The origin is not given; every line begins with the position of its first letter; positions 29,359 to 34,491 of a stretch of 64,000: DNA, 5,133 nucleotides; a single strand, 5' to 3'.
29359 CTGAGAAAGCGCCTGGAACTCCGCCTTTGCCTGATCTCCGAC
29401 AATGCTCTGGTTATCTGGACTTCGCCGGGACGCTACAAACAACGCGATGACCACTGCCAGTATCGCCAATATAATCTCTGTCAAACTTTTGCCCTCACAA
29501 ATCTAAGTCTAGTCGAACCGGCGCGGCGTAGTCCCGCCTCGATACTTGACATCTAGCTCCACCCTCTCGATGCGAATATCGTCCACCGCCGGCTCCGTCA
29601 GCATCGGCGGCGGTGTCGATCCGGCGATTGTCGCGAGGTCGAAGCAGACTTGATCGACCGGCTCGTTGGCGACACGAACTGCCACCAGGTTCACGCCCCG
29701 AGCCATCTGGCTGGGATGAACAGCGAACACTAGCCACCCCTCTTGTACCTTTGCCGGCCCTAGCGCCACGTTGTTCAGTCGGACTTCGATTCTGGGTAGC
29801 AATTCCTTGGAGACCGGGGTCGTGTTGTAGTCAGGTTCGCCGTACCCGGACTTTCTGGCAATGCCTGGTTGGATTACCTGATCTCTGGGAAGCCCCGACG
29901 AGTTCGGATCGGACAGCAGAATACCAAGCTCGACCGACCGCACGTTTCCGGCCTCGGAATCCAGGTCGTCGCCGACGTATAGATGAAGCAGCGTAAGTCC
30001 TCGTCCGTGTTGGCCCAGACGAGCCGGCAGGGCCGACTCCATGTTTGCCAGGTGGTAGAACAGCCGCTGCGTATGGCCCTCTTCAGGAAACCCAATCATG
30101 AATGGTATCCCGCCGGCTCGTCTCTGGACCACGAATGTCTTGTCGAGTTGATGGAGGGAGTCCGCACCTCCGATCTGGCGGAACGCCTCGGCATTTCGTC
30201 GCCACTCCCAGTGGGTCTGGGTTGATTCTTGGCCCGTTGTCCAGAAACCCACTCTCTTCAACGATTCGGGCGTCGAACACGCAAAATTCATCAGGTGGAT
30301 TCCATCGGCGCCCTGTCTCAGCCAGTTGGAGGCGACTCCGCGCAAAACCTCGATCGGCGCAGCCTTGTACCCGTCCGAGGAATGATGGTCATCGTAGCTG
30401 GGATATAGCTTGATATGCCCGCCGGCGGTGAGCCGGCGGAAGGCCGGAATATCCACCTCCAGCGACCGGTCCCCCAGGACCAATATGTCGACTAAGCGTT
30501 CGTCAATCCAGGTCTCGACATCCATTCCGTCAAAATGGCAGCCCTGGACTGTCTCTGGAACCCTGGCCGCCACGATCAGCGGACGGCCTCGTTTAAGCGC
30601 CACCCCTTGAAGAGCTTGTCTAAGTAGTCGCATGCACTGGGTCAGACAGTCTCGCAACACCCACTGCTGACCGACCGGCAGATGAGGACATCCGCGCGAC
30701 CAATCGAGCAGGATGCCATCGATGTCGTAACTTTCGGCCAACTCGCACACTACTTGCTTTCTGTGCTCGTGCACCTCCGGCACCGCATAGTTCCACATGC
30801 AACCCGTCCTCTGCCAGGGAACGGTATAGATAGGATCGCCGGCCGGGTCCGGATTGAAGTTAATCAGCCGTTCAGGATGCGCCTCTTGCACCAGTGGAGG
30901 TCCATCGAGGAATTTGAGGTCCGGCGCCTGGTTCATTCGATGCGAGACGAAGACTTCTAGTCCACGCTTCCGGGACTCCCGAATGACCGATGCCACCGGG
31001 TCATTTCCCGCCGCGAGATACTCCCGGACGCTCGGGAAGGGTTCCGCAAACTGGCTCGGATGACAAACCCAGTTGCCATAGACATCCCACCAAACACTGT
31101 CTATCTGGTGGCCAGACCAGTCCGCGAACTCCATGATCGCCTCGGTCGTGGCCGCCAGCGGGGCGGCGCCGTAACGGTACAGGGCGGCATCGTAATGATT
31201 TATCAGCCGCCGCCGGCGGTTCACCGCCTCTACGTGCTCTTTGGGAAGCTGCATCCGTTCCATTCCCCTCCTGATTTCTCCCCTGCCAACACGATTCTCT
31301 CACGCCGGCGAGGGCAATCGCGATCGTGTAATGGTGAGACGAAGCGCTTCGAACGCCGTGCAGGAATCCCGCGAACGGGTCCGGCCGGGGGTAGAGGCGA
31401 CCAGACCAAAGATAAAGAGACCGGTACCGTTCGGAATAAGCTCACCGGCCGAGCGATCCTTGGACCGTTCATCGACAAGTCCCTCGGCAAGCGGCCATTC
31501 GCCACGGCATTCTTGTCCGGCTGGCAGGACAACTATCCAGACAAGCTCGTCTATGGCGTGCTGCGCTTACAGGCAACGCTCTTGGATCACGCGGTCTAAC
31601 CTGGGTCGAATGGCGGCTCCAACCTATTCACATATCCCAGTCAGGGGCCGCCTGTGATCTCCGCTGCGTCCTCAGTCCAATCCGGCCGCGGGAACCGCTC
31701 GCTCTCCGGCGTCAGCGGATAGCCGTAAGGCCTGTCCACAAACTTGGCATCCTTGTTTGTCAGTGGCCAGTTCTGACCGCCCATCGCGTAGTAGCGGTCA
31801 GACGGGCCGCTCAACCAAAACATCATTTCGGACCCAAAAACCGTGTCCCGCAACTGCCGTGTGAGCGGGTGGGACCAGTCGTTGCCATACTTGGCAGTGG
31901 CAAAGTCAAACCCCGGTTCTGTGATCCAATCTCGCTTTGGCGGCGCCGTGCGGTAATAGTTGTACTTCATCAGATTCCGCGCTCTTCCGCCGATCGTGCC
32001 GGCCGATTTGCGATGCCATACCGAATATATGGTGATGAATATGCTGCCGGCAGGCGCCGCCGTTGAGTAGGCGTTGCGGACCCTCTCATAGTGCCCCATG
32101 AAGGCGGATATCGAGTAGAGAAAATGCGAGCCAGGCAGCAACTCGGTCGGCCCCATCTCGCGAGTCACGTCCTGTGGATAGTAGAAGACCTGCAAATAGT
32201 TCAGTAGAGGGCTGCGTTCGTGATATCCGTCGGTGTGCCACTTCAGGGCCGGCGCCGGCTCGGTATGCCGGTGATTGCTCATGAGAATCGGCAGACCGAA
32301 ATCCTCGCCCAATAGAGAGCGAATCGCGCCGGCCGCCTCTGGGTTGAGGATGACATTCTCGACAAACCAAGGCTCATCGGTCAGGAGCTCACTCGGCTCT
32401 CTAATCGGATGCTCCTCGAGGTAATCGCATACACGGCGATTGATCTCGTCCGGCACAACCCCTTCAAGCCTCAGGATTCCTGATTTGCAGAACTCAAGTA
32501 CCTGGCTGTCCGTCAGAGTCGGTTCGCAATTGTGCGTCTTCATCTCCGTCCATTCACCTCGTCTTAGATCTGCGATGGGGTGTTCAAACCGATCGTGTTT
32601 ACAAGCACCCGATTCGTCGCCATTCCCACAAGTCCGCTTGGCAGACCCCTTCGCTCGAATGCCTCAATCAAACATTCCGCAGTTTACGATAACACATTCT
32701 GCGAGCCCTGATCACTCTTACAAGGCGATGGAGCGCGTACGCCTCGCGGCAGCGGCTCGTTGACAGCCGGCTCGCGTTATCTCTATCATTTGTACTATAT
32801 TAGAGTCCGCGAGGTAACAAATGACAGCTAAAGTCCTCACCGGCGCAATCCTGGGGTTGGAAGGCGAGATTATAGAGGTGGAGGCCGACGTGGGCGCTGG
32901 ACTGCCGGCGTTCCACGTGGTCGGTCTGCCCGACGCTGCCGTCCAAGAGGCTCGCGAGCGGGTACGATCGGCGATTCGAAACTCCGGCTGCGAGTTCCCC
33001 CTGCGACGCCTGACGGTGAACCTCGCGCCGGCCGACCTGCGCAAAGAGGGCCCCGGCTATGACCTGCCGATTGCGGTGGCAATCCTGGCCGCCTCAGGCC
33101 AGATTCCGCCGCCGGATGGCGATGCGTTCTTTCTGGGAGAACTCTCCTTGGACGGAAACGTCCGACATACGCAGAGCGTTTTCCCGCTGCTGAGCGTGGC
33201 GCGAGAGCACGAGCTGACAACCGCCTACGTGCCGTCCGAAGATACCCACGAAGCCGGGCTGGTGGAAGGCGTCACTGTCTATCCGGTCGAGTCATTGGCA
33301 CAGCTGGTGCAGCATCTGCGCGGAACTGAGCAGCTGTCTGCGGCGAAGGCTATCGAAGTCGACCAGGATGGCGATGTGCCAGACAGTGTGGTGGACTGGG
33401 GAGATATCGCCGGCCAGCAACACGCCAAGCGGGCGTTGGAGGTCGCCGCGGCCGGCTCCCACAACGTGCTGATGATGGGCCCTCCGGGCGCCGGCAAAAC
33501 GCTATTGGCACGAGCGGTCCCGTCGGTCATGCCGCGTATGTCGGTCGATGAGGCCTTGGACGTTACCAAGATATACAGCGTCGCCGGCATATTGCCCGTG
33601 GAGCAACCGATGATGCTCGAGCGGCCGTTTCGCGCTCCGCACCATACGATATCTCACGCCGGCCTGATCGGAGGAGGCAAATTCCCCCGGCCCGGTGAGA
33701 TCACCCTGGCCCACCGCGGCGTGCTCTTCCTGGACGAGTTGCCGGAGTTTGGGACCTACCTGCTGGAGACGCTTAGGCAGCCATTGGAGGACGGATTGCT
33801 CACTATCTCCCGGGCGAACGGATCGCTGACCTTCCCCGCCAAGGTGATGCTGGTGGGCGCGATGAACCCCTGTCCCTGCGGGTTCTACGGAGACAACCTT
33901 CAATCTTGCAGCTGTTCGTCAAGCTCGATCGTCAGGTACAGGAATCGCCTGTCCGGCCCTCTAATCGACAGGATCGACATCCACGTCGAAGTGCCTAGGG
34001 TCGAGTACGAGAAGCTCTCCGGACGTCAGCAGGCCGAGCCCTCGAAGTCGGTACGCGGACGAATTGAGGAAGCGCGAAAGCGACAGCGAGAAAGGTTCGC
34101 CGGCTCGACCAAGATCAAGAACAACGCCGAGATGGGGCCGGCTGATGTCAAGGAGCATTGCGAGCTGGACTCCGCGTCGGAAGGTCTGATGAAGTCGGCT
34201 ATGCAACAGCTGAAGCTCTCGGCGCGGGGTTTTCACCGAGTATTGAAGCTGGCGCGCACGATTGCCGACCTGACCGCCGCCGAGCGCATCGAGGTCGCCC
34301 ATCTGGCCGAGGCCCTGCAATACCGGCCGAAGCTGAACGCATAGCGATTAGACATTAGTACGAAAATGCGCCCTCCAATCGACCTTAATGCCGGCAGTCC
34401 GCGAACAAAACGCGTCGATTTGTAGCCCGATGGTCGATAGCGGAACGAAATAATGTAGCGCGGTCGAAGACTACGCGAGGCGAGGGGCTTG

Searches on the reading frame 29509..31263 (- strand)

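Call 56: search_protein_families(library=pfam, proteins=[window:29509-31263:-], max_evalue=0.0001)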
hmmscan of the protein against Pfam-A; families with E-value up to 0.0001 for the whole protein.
window:29509-31263:- (584 aa): 1 family
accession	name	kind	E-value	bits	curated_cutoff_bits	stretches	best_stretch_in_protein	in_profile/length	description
PF02638.21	GHL10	-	9.8e-05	22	27.9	0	84-187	66-161/311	Glycosyl hydrolase-like 10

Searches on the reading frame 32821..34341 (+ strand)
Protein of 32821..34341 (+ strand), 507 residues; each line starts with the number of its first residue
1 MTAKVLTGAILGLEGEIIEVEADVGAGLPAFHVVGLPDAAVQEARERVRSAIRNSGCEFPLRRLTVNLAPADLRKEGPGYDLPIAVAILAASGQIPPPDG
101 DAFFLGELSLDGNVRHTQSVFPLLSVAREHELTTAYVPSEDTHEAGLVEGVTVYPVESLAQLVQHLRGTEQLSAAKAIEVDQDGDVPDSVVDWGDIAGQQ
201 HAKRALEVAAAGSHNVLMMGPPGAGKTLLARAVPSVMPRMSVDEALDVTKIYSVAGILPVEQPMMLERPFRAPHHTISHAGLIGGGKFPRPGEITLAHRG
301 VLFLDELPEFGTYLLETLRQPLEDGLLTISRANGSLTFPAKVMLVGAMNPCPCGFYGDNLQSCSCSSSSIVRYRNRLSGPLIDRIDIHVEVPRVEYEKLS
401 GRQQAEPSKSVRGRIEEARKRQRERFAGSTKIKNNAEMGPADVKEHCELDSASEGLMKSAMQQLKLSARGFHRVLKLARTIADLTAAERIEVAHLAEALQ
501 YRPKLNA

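Call 56: search_protein_families(library=pfam, proteins=[window:32821-34341:+], max_evalue=0.0001)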
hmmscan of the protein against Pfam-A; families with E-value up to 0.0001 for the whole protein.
window:32821-34341:+ (507 aa): 6 families
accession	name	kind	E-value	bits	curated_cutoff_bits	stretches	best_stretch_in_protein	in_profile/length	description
PF01078.27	Mg_chelatase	-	6.3e-91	303.8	20.3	1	192-398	1-206/207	Magnesium chelatase, subunit ChlI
PF13541.12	ChlI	-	8.6e-44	148.8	27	1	20-140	1-120/121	Subunit ChlI of Mg-chelatase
PF13335.12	Mg_chelatase_C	-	1.1e-31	109.7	26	1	406-502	2-94/94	Magnesium chelatase, subunit ChlI C-terminal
PF00493.29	MCM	-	4.3e-07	29.7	23.3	0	291-356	114-178/224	MCM P-loop domain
PF00158.32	Sigma54_activat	-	3e-06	27.5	20.2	0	200-239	9-48/168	Sigma-54 interaction domain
PF07728.20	AAA_5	-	3.1e-06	27.7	22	0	298-352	66-125/139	AAA domain (dynein-related subfamily)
